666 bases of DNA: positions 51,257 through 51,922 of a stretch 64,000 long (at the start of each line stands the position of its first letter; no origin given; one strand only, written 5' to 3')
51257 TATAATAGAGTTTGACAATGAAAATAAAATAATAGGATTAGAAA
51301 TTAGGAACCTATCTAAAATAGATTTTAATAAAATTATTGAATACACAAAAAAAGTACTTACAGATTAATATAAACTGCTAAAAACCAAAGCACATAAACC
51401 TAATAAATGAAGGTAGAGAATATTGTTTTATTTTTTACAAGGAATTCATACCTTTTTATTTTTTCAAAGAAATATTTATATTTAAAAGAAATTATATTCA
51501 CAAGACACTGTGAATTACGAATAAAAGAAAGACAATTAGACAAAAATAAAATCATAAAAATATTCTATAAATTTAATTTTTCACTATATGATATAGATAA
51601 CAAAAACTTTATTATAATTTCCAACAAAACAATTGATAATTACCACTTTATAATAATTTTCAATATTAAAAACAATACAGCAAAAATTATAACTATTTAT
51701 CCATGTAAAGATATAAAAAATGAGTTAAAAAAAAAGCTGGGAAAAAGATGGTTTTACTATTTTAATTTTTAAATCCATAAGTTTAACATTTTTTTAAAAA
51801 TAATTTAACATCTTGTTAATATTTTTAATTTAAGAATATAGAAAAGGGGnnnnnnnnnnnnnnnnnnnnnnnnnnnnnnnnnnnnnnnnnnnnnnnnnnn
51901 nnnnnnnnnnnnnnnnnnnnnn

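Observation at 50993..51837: DUF2283/DUF4258 toxin-antitoxin-like pair bracketed by identical 53-bp direct repeats that duplicate the flgF promoter region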

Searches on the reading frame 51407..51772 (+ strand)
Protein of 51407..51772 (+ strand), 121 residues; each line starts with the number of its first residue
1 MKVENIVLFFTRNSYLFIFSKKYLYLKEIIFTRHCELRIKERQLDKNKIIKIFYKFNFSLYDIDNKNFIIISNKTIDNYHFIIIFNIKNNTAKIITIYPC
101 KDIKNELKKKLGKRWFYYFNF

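Call 5: search_protein_families(library=pfam, proteins=[window:51407-51772:+], max_evalue=0.1)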
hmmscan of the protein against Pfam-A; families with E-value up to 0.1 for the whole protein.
window:51407-51772:+ (121 aa): 2 families
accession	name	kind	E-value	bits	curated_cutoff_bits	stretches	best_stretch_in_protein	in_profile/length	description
PF14076.12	DUF4258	-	0.0011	19.6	25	1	31-98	1-70/71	Domain of unknown function (DUF4258)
PF02212.23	GED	-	0.069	13.8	21.4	0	74-111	11-48/92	Dynamin GTPase effector domain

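Call 11: search_protein_families(library=padloc, proteins=[window:51407-51772:+], max_evalue=0.001)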
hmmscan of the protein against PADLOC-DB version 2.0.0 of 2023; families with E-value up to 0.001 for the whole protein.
window:51407-51772:+ (121 aa): 0 families

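Call 48: find_related_loci(query=window:51407-51772:+, collection=viral_contigs, flank=3000)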
Query window:51407-51772:+ (121 aa) in viral_contigs; peptide patterns used: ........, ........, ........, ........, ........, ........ (x = any residue, [..] = any of these).
115 stretches matched a pattern, but none encodes a relative of the query by tblastn (E <= 1e-3).

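Call 56: search_solved_structures(query=window:51407-51772:+, max_evalue=1)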
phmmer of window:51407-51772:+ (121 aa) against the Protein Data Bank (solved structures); distinct sequences matched with E-value up to 1: 7.
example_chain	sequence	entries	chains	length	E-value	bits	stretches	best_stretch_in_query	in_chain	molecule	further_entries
7k58_I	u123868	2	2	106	0.13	15.7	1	80-116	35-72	Dynein light chain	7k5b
6zyw_I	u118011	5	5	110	0.14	15.6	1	80-116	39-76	Dynein light chain | Dynein light chain LC8_1a (LC10)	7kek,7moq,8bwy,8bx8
5l83_A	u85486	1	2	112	0.44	14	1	37-98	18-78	Autophagy-related protein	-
8tgf_A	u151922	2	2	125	0.48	13.9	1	22-87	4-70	Protein lgg-1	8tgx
5azf_A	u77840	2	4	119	0.65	13.5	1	40-87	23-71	Protein lgg-1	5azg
9f2m_A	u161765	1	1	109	0.73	13.3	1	38-98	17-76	Autophagy-related protein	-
3fns_A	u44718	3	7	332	0.76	13.2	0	13-67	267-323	HAP protein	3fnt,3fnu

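Call 62: search_protein_representatives(protein=window:51407-51772:+)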
Query: 121 residues. Proteins with E-value up to 0.001 (for the whole library): 12; up to 1e-10: 2; up to 1e-30: 1. The best 12 are listed.
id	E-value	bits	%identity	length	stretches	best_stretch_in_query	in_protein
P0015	2.5e-69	247.1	99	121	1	1-121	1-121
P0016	2.9e-14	69.5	44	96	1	28-116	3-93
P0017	3.1e-08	50.0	31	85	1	37-116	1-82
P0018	4.6e-07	46.3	29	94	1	28-116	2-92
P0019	2.6e-06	43.8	29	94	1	28-116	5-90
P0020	5.3e-06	42.8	39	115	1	27-116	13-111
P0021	1.4e-04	38.3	39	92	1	28-116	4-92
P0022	1.6e-04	38.1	24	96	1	27-115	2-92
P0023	2.4e-04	37.5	33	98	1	28-116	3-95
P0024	2.8e-04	37.2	34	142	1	51-111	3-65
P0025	3.9e-04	36.8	32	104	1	26-112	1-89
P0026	6.1e-04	36.2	24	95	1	29-116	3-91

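Call 63: search_protein_families(library=pfam, proteins=[P0016, P0017, P0018, P0019, P0020, P0021, P0022, P0023, P0025, P0026], max_evalue=0.01)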
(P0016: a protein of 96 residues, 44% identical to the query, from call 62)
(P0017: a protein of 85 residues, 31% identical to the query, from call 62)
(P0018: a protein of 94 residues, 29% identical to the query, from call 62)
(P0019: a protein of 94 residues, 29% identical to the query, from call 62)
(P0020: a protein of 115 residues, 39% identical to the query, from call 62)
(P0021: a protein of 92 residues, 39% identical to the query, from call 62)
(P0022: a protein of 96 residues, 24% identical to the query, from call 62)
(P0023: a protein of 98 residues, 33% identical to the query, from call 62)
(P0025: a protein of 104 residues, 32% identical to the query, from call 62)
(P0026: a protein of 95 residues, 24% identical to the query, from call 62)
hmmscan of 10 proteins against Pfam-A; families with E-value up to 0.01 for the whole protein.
P0016 (96 aa): 2 families
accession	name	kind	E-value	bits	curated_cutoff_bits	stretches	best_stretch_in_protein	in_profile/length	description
PF14076.12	DUF4258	-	0.00035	21.2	25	1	6-76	1-60/71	Domain of unknown function (DUF4258)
PF18812.6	PBECR3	-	0.0021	18.4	30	1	7-82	36-113/115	phage-Barnase-EndoU-ColicinE5/D-RelE like nuclease3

P0017 (85 aa): 2 families
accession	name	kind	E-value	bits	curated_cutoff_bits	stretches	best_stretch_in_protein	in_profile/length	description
PF14076.12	DUF4258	-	0.0001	22.9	25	1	3-64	9-70/71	Domain of unknown function (DUF4258)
PF18810.6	PBECR2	-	0.0036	17.9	27.1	1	13-66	50-104/120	phage-Barnase-EndoU-ColicinE5/D-RelE like nuclease2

P0018 (94 aa): 3 families
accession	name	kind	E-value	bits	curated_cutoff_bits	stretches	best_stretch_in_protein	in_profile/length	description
PF14076.12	DUF4258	-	4.6e-07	30.5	25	1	5-74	1-70/71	Domain of unknown function (DUF4258)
PF20874.2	Relaxase_M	-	0.0019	18.7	27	1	28-72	19-65/86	Relaxase central domain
PF18812.6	PBECR3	-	0.0066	16.8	30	1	4-79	34-111/115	phage-Barnase-EndoU-ColicinE5/D-RelE like nuclease3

P0019 (94 aa): 1 family
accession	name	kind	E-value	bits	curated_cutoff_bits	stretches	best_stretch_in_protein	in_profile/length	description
PF14076.12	DUF4258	-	5.1e-09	36.7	25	1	8-71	1-70/71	Domain of unknown function (DUF4258)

P0020 (115 aa): 1 family
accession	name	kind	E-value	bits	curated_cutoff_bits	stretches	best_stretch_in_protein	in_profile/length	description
PF14076.12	DUF4258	-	3.4e-05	24.5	25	1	17-54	1-41/71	Domain of unknown function (DUF4258)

P0021 (92 aa): 1 family
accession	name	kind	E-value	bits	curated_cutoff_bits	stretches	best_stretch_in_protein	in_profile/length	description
PF14076.12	DUF4258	-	1.2e-06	29.1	25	1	7-77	1-71/71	Domain of unknown function (DUF4258)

P0022 (96 aa): 1 family
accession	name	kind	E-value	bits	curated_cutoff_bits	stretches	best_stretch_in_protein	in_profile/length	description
PF14076.12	DUF4258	-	3e-07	31.1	25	1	6-74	1-70/71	Domain of unknown function (DUF4258)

P0023 (98 aa): 2 families
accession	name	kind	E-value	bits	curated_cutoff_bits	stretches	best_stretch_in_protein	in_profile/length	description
PF18810.6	PBECR2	-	6.2e-05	23.6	27.1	1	19-84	45-111/120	phage-Barnase-EndoU-ColicinE5/D-RelE like nuclease2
PF14076.12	DUF4258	-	8.4e-05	23.2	25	1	6-77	1-70/71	Domain of unknown function (DUF4258)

P0025 (104 aa): 2 families
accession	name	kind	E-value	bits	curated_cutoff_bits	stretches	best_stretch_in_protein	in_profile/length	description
PF14076.12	DUF4258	-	1.7e-06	28.7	25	1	6-71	1-57/71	Domain of unknown function (DUF4258)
PF18812.6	PBECR3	-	0.0053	17.1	30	1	6-82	35-115/115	phage-Barnase-EndoU-ColicinE5/D-RelE like nuclease3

P0026 (95 aa): 1 family
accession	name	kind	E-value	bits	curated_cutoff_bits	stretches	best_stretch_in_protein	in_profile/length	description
PF14076.12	DUF4258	-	2.3e-06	28.2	25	1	5-72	1-70/71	Domain of unknown function (DUF4258)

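Call 80: find_encoding_contigs(protein=P0016, flank=3000, max_places=6)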
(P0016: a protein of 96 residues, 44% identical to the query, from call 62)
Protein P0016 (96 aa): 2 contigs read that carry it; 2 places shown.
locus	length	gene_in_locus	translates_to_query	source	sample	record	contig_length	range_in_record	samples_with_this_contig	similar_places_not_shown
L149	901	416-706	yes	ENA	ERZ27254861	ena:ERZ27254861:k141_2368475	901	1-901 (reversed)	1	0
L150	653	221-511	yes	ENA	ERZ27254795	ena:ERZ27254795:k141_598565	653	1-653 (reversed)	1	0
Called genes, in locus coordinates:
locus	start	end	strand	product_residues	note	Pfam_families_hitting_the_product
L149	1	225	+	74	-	?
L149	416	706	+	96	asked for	-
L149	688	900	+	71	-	?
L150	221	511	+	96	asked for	-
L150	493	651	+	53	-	?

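Call 82: search_protein_families(library=pfam, proteins=[L149:688-900:+, L149:1-225:+, L150:493-651:+], max_evalue=0.01)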
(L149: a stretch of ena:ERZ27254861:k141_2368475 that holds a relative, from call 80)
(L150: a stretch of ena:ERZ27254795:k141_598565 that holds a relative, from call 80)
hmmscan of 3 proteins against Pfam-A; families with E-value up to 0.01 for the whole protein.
L149:688-900:+ (71 aa): 1 family
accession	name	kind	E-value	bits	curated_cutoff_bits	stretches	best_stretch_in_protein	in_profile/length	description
PF10049.14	DUF2283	-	1e-13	51.6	23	1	7-55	1-49/49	Protein of unknown function (DUF2283)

L149:1-225:+ (74 aa): 1 family
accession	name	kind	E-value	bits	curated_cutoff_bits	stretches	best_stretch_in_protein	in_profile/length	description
PF18480.7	DUF5615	-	4e-06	27.1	23.8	1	1-58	49-108/110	Domain of unknown function (DUF5615)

L150:493-651:+ (53 aa): 1 family
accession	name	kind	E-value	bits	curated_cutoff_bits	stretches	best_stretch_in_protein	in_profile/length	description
PF10049.14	DUF2283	-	4.4e-13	49.6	23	1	7-52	1-46/49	Protein of unknown function (DUF2283)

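Call 94: predict_structure(alignment_id=A3)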
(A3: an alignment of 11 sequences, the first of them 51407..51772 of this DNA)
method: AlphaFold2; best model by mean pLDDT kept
length: 121 residues; sequences in the alignment: 11
mean_pLDDT: 83.6   pTM: 0.76
mean pLDDT of the five models: 83.6, 82.6, 81.0, 80.4, 80.3
residues with pLDDT >= 90: 81; 70-90: 16; 50-70: 4; < 50: 20
segments of 3 or more residues with pLDDT < 50: 1-19
pLDDT, mean of each block of 10 residues (from residue 1): 39 44 81 98 94 90 97 87 95 97 96 90 45
secondary structure, 60 per line:
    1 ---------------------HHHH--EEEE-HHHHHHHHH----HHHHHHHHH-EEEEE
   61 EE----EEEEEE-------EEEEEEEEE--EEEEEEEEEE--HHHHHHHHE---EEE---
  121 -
elements in order: H22-25 E28-31 H33-41 H46-54 E56-62 E67-72 E80-88 E91-100 H103-110 E115-117

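Call 96: fold_search(model_id=the predicted structure, library=pdb)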
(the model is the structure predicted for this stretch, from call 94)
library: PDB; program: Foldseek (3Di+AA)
matches with E <= 10: 724; with E <= 0.001: 0
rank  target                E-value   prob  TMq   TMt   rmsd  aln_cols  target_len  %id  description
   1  9g12_A                7.3e-02  0.94  0.41  0.55   4.0        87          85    8  Mycobacterium tuberculosis RelBE1 toxin-antitoxin system; rv1247c (relB1 antitoxin), rv1246c (relE1 toxin) (released 2025-12-17)
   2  8phj_X                1.3e-01  0.75  0.40  0.16   6.1       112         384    4  cA4-bound Cami1 in complex with 70S ribosome (released 2023-12-13)
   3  7vd7_A                1.6e-01  0.84  0.43  0.53   5.1        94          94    8  Toxin - Antitoxin complex from Salmonella enterica serovar Typhimurium (released 2022-09-14)
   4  3bpq_B                1.8e-01  0.77  0.37  0.50   5.2        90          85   12  Crystal Structure of RelB-RelE antitoxin-toxin complex from Methanococcus jannaschii (released 2008-12-23)
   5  3hi2_D                1.8e-01  0.77  0.39  0.49   4.1        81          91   12  Structure of the N-terminal domain of the E. coli antitoxin MqsA (YgiT/b3021) in complex with the E. coli toxin MqsR ( (released 2010-01-12)
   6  3i2n                  1.8e-01  0.51  0.24  0.10   4.4        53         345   13  Crystal Structure of WD40 repeats protein WDR92 (released 2009-08-18)
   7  1wmi_A                2.1e-01  0.63  0.37  0.47   4.4        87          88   13  Crystal structure of archaeal RelE-RelB complex from Pyrococcus horikoshii OT3 (released 2005-03-15)
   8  9lew_B                2.1e-01  0.54  0.33  0.42   9.6        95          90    8  The crystal structure of DinJ-YafQ complex from Vibrio cholerae (released 2025-07-30)
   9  4mmj                  2.4e-01  0.47  0.32  0.40   8.6        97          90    8  crystal structure of YafQ from E.coli strain BL21(DE3) (released 2014-06-25)
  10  3g5o_C                2.6e-01  0.84  0.38  0.52   5.3        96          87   10  The crystal structure of the toxin-antitoxin complex RelBE2 (Rv2865-2866) from Mycobacterium tuberculosis (released 2009-04-14)
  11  7ebd_A                2.6e-01  0.11  0.19  0.16  13.2        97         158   12  Bacterial STING in complex with c-di-GMP (released 2021-09-15)
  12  5zwn_c                2.8e-01  0.09  0.19  0.22  14.6       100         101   12  Cryo-EM structure of the yeast pre-B complex at an average resolution of 3.3 angstrom (Part II: U1 snRNP region) (released 2018-08-29)
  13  4fxh_B                2.9e-01  0.25  0.28  0.34   7.2       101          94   10  Crystal structure of the isolated E. coli RelE toxin, P212121 form (released 2012-08-29)
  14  4lsy_A                3.1e-01  0.54  0.37  0.47   4.7        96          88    9  Crystal structure of copper-bound L66S mutant toxin from Helicobacter pylori (released 2014-02-05)
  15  4ltt                  3.1e-01  0.54  0.36  0.45   6.6        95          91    5  Crystal structure of native apo toxin from Helicobacter pylori (released 2014-02-05)
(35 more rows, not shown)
